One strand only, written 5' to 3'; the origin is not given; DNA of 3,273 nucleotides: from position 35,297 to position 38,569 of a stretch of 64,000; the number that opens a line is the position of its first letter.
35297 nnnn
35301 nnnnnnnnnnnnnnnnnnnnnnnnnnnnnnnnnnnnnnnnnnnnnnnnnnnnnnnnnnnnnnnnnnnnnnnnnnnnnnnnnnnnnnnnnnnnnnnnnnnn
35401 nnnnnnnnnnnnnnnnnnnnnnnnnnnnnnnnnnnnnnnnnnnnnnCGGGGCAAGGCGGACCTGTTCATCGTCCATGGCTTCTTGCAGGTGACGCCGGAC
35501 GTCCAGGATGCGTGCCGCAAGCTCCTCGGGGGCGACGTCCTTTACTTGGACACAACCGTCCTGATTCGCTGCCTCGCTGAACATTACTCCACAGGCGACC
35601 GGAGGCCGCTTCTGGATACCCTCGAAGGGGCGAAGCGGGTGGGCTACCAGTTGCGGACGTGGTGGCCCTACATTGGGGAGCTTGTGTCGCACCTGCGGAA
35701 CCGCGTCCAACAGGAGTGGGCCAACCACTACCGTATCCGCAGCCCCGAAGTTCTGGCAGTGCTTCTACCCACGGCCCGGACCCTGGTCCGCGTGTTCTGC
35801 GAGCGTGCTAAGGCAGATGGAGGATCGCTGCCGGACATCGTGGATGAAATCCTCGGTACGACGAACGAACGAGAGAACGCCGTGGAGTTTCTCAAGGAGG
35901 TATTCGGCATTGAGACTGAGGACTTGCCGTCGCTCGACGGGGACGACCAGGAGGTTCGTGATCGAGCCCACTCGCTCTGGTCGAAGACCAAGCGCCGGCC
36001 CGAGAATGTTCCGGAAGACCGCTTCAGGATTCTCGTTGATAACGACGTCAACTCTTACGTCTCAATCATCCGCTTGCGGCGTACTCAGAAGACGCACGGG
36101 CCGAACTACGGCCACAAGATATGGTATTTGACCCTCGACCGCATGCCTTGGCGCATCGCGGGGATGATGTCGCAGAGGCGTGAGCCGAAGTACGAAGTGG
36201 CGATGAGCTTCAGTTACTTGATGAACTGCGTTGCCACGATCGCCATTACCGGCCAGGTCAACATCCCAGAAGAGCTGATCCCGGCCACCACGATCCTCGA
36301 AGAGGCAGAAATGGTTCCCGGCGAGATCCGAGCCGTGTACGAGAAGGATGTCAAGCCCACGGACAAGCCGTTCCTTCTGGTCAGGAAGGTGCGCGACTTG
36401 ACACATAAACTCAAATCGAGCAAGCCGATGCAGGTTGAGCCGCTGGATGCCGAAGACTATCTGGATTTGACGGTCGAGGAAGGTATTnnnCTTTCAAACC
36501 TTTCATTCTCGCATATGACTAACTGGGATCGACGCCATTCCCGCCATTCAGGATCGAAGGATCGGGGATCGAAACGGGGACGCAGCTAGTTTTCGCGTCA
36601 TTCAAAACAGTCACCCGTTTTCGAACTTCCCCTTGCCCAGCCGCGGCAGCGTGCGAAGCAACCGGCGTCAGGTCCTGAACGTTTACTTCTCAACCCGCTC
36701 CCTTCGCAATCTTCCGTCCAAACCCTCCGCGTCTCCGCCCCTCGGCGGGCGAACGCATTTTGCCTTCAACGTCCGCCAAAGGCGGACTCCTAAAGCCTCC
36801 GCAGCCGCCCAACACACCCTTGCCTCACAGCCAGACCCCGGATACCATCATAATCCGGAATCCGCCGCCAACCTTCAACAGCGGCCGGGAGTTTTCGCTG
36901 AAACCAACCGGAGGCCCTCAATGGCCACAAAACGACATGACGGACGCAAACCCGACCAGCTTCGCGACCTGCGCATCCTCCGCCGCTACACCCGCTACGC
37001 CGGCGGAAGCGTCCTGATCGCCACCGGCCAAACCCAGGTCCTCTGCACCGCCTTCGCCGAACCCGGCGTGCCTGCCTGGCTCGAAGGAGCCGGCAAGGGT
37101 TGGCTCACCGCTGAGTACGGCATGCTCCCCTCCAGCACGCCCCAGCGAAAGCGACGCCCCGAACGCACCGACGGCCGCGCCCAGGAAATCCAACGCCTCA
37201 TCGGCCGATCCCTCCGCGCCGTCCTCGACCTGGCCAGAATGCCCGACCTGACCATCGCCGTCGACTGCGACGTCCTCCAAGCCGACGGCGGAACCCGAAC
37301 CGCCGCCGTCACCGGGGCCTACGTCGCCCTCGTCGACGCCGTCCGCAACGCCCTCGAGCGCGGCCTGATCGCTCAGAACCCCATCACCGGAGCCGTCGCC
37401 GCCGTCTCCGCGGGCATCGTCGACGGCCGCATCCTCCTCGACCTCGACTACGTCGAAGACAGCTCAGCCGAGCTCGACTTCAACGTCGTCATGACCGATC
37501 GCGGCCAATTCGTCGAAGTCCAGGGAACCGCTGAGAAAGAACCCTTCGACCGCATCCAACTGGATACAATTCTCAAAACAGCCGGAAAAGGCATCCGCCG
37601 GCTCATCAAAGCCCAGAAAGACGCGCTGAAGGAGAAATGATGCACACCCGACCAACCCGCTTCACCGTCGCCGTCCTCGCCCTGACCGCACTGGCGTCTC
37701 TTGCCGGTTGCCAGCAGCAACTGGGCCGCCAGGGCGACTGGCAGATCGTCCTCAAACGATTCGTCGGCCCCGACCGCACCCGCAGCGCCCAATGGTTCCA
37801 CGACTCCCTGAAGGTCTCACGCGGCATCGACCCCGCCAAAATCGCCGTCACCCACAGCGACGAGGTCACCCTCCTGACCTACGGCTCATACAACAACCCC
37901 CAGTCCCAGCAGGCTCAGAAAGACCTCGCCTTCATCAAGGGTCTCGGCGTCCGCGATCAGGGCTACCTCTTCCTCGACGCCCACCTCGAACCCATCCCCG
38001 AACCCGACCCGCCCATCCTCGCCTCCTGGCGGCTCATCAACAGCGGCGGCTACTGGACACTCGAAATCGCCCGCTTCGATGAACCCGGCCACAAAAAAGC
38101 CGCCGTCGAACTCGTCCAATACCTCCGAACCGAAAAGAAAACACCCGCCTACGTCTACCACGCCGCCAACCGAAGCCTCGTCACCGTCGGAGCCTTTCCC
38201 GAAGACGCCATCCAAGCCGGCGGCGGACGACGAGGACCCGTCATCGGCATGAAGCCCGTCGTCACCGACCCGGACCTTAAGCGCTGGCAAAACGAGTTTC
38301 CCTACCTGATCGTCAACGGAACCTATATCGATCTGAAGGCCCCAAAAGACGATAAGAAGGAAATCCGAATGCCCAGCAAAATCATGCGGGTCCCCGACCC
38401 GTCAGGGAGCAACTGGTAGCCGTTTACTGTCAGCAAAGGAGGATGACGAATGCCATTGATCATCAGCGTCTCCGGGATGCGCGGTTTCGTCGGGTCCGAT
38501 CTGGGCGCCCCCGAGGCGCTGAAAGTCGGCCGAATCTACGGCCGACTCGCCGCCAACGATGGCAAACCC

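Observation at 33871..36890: Orphan 741-aa protein inserted between roughly 170-190-bp direct repeats that duplicate the rph promoter region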

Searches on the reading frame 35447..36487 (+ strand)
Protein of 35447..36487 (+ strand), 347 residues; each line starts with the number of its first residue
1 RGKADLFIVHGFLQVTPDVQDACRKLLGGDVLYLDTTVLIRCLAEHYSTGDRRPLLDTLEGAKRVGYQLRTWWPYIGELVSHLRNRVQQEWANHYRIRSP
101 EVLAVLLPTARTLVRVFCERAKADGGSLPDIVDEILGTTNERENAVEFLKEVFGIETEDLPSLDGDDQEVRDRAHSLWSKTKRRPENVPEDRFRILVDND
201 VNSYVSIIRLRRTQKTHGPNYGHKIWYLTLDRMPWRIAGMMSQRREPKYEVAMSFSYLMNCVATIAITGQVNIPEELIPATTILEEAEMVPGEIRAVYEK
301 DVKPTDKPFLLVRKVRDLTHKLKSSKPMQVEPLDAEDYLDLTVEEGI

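Call 85: predict_structure(alignment_id=A3)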
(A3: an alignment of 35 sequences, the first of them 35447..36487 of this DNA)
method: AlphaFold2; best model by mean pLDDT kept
length: 347 residues; sequences in the alignment: 35
mean_pLDDT: 78.4   pTM: 0.71
mean pLDDT of the five models: 78.4, 77.7, 75.8, 75.8, 73.6
residues with pLDDT >= 90: 139; 70-90: 107; 50-70: 53; < 50: 48
segments of 3 or more residues with pLDDT < 50: 1-7, 273-290, 326-347
pLDDT, mean of each block of 10 residues (from residue 1): 44 63 75 96 93 91 92 97 92 90 88 93 92 94 97 97 90 92 82 91 94 67 81 88 85 87 70 46 41 64 67 70 53 35 36
secondary structure, 60 per line:
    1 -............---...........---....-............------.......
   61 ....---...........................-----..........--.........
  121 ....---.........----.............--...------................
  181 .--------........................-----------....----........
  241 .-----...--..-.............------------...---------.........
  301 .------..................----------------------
elements in order: H2-13 H17-27 E31-34 H36-47 H54-64 E68-72 H73-94 H100-109 H112-124 H128-136 H141-153 E156-158 H165-181 H190-213 E225-228 H233-241 H255-267 H292-301 H308-325

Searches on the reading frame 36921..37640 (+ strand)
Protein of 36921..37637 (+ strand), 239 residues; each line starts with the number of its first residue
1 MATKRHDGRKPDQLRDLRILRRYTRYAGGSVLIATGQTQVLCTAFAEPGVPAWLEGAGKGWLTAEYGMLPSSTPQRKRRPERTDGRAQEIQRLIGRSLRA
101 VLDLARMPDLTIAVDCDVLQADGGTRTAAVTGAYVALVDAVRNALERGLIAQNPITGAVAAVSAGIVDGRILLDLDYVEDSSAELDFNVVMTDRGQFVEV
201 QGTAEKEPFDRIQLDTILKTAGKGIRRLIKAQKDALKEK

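Call 6: search_protein_families(library=pfam, proteins=[window:36927-37640:+], max_evalue=0.1)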
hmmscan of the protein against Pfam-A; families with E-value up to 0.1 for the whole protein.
window:36927-37640:+ (237 aa): 2 families
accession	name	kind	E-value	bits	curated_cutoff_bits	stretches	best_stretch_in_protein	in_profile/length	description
PF01138.27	RNase_PH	-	1.2e-28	100.5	25.5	1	11-138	1-127/130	3' exoribonuclease family, domain 1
PF03725.20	RNase_PH_C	-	3.8e-10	40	20.8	1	156-221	2-66/67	3' exoribonuclease family, domain 2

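Call 36: find_related_loci(query=window:36927-37637:+, collection=genome_contigs, flank=8000)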
Query window:36927-37637:+ (237 aa) in genome_contigs; peptide patterns used: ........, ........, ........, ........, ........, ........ (x = any residue, [..] = any of these).
600 stretches matched a pattern (row limit reached: there are more); 578 encode a relative of the query (tblastn E <= 1e-3); the best 80 are kept; 80 distinct loci.
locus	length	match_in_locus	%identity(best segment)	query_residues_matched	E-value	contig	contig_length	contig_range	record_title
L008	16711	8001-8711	58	3-236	6e-87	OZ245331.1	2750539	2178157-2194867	MAG: Gammaproteobacteria bacterium isolate 55bb2312-d124-4e01-a00d-4f00c345639a genome assembly, chromosome: 1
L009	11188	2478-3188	58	1-234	7e-84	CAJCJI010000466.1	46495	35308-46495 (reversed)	Verrucomicrobia bacterium isolate MOSS_genome_mining.1 genome assembly, contig: k119_532047, whole genome shotgun sequen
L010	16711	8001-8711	58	3-237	1e-83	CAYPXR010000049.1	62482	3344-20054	MAG TPA_asm: uncultured Planctomycetaceae bacterium isolate binchicken_co200_331 genome assembly, contig: k141_754334, w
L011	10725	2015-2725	60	1-234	2e-83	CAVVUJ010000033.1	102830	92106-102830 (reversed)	MAG: uncultured beta proteobacterium isolate MFD02979.bin.2.127 genome assembly, contig: contig_81401, whole genome shot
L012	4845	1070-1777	59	2-234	3e-83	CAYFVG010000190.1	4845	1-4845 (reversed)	MAG TPA_asm: uncultured Alteromonadaceae bacterium isolate ERP107533_co1_175 genome assembly, contig: NODE_23618_length_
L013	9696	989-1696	59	2-234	3e-83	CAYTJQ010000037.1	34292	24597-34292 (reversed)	MAG TPA_asm: uncultured Alteromonadaceae bacterium isolate SRP332253_co1_157 genome assembly, contig: NODE_1701_length_3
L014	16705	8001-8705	59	3-234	2e-83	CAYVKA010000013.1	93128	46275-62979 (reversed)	MAG TPA_asm: uncultured Nevskia sp. isolate SRP272529_co2_286 genome assembly, contig: NODE_259_length_93128_cov_10.5457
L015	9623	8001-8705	60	3-234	2e-83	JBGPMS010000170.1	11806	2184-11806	MAG: Gammaproteobacteria bacterium isolate OBJ_0618_7090110_232 k141_3834119_length_11806_cov_26.8607, whole genome shot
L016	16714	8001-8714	55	1-235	4e-83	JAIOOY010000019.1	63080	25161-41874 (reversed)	MAG: Methylophilales bacterium isolate LakeFargette_0920_ALND_MAG_50_13 LacPavin_0920_ALND_scaffold_105631, whole genome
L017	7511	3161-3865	61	3-234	1e-82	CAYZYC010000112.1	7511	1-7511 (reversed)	MAG TPA_asm: uncultured Limnobacter sp. isolate binchicken_co350_176 genome assembly, contig: NODE_10484_length_7511_cov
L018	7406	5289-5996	56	3-235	4e-82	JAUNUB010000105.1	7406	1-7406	MAG: Moraxella sp. isolate S5R_Sa_41 NODE_2891_length_7406_cov_12.571351, whole genome shotgun sequence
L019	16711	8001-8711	62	1-234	3e-82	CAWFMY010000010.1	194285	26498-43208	MAG: uncultured beta proteobacterium isolate MFD02134.bin.2.173 genome assembly, contig: contig_16387, whole genome shot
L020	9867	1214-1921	57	3-235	4e-82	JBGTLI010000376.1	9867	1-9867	MAG: Wenzhouxiangella sp. isolate JTS-RE333 k141_10872936, whole genome shotgun sequence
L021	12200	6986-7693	59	3-235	9e-82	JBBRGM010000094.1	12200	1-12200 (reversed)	MAG: Burkholderiales bacterium isolate Co_metawrap_2624 Cmw_2624_k141_19540915_length_12200_cov_9.9455, whole genome sho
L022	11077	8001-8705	59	3-234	8e-82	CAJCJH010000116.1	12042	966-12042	Rhodospirillales bacterium isolate MOSS_genome_mining.7 genome assembly, contig: k119_710426, whole genome shotgun seque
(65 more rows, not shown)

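Call 56: find_encoding_contigs(protein=window:36921-37637:+, flank=8000, max_places=8)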
Protein window:36921-37637:+ (239 aa): 22 contigs read that carry it; 8 places shown.
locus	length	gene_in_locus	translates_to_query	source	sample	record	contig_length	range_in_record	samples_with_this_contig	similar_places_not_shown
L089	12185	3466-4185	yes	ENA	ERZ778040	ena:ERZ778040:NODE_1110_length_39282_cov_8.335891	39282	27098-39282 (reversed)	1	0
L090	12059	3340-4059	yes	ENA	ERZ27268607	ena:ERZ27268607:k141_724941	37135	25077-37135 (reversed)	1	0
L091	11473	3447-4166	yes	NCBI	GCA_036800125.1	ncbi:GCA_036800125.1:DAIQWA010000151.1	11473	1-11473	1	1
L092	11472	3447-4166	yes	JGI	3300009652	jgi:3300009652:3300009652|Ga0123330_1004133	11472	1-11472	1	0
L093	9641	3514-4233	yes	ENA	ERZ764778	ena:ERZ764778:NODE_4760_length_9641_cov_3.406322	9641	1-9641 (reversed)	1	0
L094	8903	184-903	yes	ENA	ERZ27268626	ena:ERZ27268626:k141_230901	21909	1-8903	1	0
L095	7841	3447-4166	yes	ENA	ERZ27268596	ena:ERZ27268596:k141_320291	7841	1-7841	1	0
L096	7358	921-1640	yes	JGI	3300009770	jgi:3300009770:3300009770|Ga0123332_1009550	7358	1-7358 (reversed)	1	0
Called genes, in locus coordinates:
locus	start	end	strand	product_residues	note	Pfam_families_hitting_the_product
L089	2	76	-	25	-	?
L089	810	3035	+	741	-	-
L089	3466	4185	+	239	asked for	PF01138:RNase_PH, PF03725:RNase_PH_C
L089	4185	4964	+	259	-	-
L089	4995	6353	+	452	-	PF02878:PGM_PMM_I, PF02879:PGM_PMM_II, PF02880:PGM_PMM_III, PF00408:PGM_PMM_IV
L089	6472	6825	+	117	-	PF01588:tRNA_bind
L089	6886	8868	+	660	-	PF13287:Fn3_assoc, PF13290:CHB_HEX_C_1, PF13287:Fn3_assoc, PF13290:CHB_HEX_C_1, PF13287:Fn3_assoc, PF13290:CHB_HEX_C_1, PF13287:Fn3_assoc, PF13290:CHB_HEX_C_1, +8 more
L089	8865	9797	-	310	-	PF21755:DacZ_P, PF02457:DAC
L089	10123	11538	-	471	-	PF00772:DnaB, PF03796:DnaB_C, PF06745:ATPase (weak), PF13481:AAA_25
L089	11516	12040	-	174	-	PF01281:Ribosomal_L9_N, PF03948:Ribosomal_L9_C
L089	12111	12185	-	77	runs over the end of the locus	PF01084:Ribosomal_S18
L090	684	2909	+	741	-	-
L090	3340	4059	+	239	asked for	PF01138:RNase_PH, PF03725:RNase_PH_C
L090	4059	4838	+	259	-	-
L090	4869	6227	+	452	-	PF02878:PGM_PMM_I, PF02879:PGM_PMM_II, PF02880:PGM_PMM_III, PF00408:PGM_PMM_IV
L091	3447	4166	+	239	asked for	PF01138:RNase_PH, PF03725:RNase_PH_C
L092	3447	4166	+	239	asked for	PF01138:RNase_PH, PF03725:RNase_PH_C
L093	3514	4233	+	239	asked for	PF01138:RNase_PH, PF03725:RNase_PH_C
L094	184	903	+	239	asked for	PF01138:RNase_PH, PF03725:RNase_PH_C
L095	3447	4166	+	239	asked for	PF01138:RNase_PH, PF03725:RNase_PH_C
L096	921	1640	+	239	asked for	PF01138:RNase_PH, PF03725:RNase_PH_C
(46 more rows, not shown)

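Call 61: find_homologous_proteins(query=window:36921-37637:+, max_evalue=1e-60)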
Query window:36921-37637:+ (239 aa): 7817 proteins with E <= 1e-60 among 8000 candidates; the best 120 are listed.
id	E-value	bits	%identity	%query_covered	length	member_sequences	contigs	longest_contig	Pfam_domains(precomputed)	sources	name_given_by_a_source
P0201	7.4e-150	515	100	100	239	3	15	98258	PF03725.21,PF01138.28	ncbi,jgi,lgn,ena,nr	ncbi:MAG: ribonuclease PH [Phycisphaerae bacterium]|nr:ribonuclease PH [Phycisphaerae bacterium]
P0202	1.2e-95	337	67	97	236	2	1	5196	PF03725.21,PF01138.28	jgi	-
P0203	1.3e-95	337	66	99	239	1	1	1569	PF03725.21,PF01138.28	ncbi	-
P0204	1.3e-92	327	65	99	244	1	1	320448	PF03725.21,PF01138.28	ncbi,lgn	-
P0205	1.4e-92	327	65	99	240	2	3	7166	PF03725.21,PF01138.28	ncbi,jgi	-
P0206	2.8e-92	326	65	98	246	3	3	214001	PF03725.21,PF01138.28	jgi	jgi:ribonuclease PH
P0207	5.2e-92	325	66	99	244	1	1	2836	PF03725.21,PF01138.28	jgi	jgi:ribonuclease PH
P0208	6.5e-92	325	66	100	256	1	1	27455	PF03725.21,PF01138.28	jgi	-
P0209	8.2e-92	325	62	100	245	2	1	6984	PF03725.21,PF01138.28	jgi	-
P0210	1.9e-91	324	64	100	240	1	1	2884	PF03725.21,PF01138.28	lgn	-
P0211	3.3e-91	323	62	100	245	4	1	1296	PF03725.21,PF01138.28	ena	-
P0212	3.8e-91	323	65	98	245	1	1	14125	PF03725.21,PF01138.28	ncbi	-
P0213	2.0e-90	320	63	99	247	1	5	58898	PF03725.21,PF01138.28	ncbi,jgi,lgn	-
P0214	2.6e-90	320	62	98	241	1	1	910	PF03725.21,PF01138.28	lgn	-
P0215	3.3e-89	316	63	100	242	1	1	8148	PF03725.21,PF01138.28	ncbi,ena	-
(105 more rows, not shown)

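Call 63: find_encoding_contigs(protein=P0204, flank=8000, max_places=2)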
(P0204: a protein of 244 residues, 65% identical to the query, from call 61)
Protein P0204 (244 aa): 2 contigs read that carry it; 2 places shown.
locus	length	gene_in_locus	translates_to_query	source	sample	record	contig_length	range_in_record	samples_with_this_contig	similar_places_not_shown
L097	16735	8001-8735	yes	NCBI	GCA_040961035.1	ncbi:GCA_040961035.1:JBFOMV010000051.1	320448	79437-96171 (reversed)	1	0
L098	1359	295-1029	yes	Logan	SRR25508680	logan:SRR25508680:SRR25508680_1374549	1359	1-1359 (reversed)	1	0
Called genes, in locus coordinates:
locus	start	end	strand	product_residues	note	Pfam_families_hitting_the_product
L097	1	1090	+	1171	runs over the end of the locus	PF22599:SecDF_P1_head, PF02355:SecD_SecF_C, PF03176:MMPL (weak), PF02355:SecD_SecF_C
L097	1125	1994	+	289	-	PF01476:LysM, PF23457:LysM2_NFP (faint), PF01476:LysM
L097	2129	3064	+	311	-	PF01904:DUF72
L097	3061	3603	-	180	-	PF10502:Peptidase_S26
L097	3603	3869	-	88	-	-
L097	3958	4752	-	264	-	PF07796:DUF1638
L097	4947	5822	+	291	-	PF00696:AA_kinase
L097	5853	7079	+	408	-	PF00202:Aminotran_3, PF00155:Aminotran_1_2 (weak)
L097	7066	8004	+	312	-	PF02729:OTCace_N, PF00185:OTCace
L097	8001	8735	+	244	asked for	PF01138:RNase_PH, PF03725:RNase_PH_C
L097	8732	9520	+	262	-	-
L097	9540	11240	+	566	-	PF13231:PMT_2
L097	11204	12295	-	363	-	PF01555:N6_N4_Mtase, PF18755:RAMA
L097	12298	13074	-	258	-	-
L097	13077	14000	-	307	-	PF02616:SMC_ScpA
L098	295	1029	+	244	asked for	PF01138:RNase_PH, PF03725:RNase_PH_C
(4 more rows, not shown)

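Call 64: find_encoding_contigs(protein=P0206, flank=8000, max_places=2)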
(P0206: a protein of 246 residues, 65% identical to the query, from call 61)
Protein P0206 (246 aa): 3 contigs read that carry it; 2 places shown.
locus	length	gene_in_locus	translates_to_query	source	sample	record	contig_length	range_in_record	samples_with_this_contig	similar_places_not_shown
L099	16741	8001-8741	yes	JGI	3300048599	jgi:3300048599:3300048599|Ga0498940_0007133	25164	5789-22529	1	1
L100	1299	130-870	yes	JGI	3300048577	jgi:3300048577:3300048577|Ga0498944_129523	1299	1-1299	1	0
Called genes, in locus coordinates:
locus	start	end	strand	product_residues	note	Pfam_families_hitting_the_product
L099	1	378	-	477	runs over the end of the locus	-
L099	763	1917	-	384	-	PF13174:TPR_6 (faint)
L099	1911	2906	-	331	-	PF00348:polyprenyl_synt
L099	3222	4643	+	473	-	PF02310:B12-binding, PF19864:Radical_SAM_N2 (faint), PF04055:Radical_SAM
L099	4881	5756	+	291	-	PF00696:AA_kinase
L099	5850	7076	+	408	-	PF00202:Aminotran_3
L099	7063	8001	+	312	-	PF02729:OTCace_N, PF00185:OTCace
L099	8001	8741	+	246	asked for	PF01138:RNase_PH, PF03725:RNase_PH_C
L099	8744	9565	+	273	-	-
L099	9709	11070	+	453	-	PF02878:PGM_PMM_I, PF02879:PGM_PMM_II, PF02880:PGM_PMM_III, PF00408:PGM_PMM_IV (weak)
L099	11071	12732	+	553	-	PF02366:PMT, PF13231:PMT_2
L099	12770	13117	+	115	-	PF24709:DUF7670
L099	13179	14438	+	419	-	PF05448:AXE1, PF01738:DLH (weak), PF12697:Abhydrolase_6 (weak), PF00326:Peptidase_S9 (weak)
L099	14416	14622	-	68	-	-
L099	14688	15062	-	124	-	PF00825:Ribonuclease_P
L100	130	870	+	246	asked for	PF01138:RNase_PH, PF03725:RNase_PH_C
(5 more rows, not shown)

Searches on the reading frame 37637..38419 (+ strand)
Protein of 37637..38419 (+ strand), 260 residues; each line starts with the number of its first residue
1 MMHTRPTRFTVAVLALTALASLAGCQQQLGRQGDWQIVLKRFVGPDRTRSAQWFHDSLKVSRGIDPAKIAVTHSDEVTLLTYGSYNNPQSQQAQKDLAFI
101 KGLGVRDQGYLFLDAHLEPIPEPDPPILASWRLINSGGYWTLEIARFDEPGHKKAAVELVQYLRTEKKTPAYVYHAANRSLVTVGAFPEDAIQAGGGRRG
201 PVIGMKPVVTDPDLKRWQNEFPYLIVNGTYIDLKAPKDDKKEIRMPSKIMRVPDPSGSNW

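Call 6: search_protein_families(library=pfam, proteins=[window:37637-38419:+], max_evalue=0.1)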
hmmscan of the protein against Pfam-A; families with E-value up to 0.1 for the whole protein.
window:37637-38419:+ (260 aa): 0 families

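Call 34: find_related_loci(query=window:37637-38416:+, collection=genome_contigs, flank=10000)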
Query window:37637-38416:+ (260 aa) in genome_contigs; peptide patterns used: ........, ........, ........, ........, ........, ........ (x = any residue, [..] = any of these).
73 stretches matched a pattern, but none encodes a relative of the query by tblastn (E <= 1e-3).
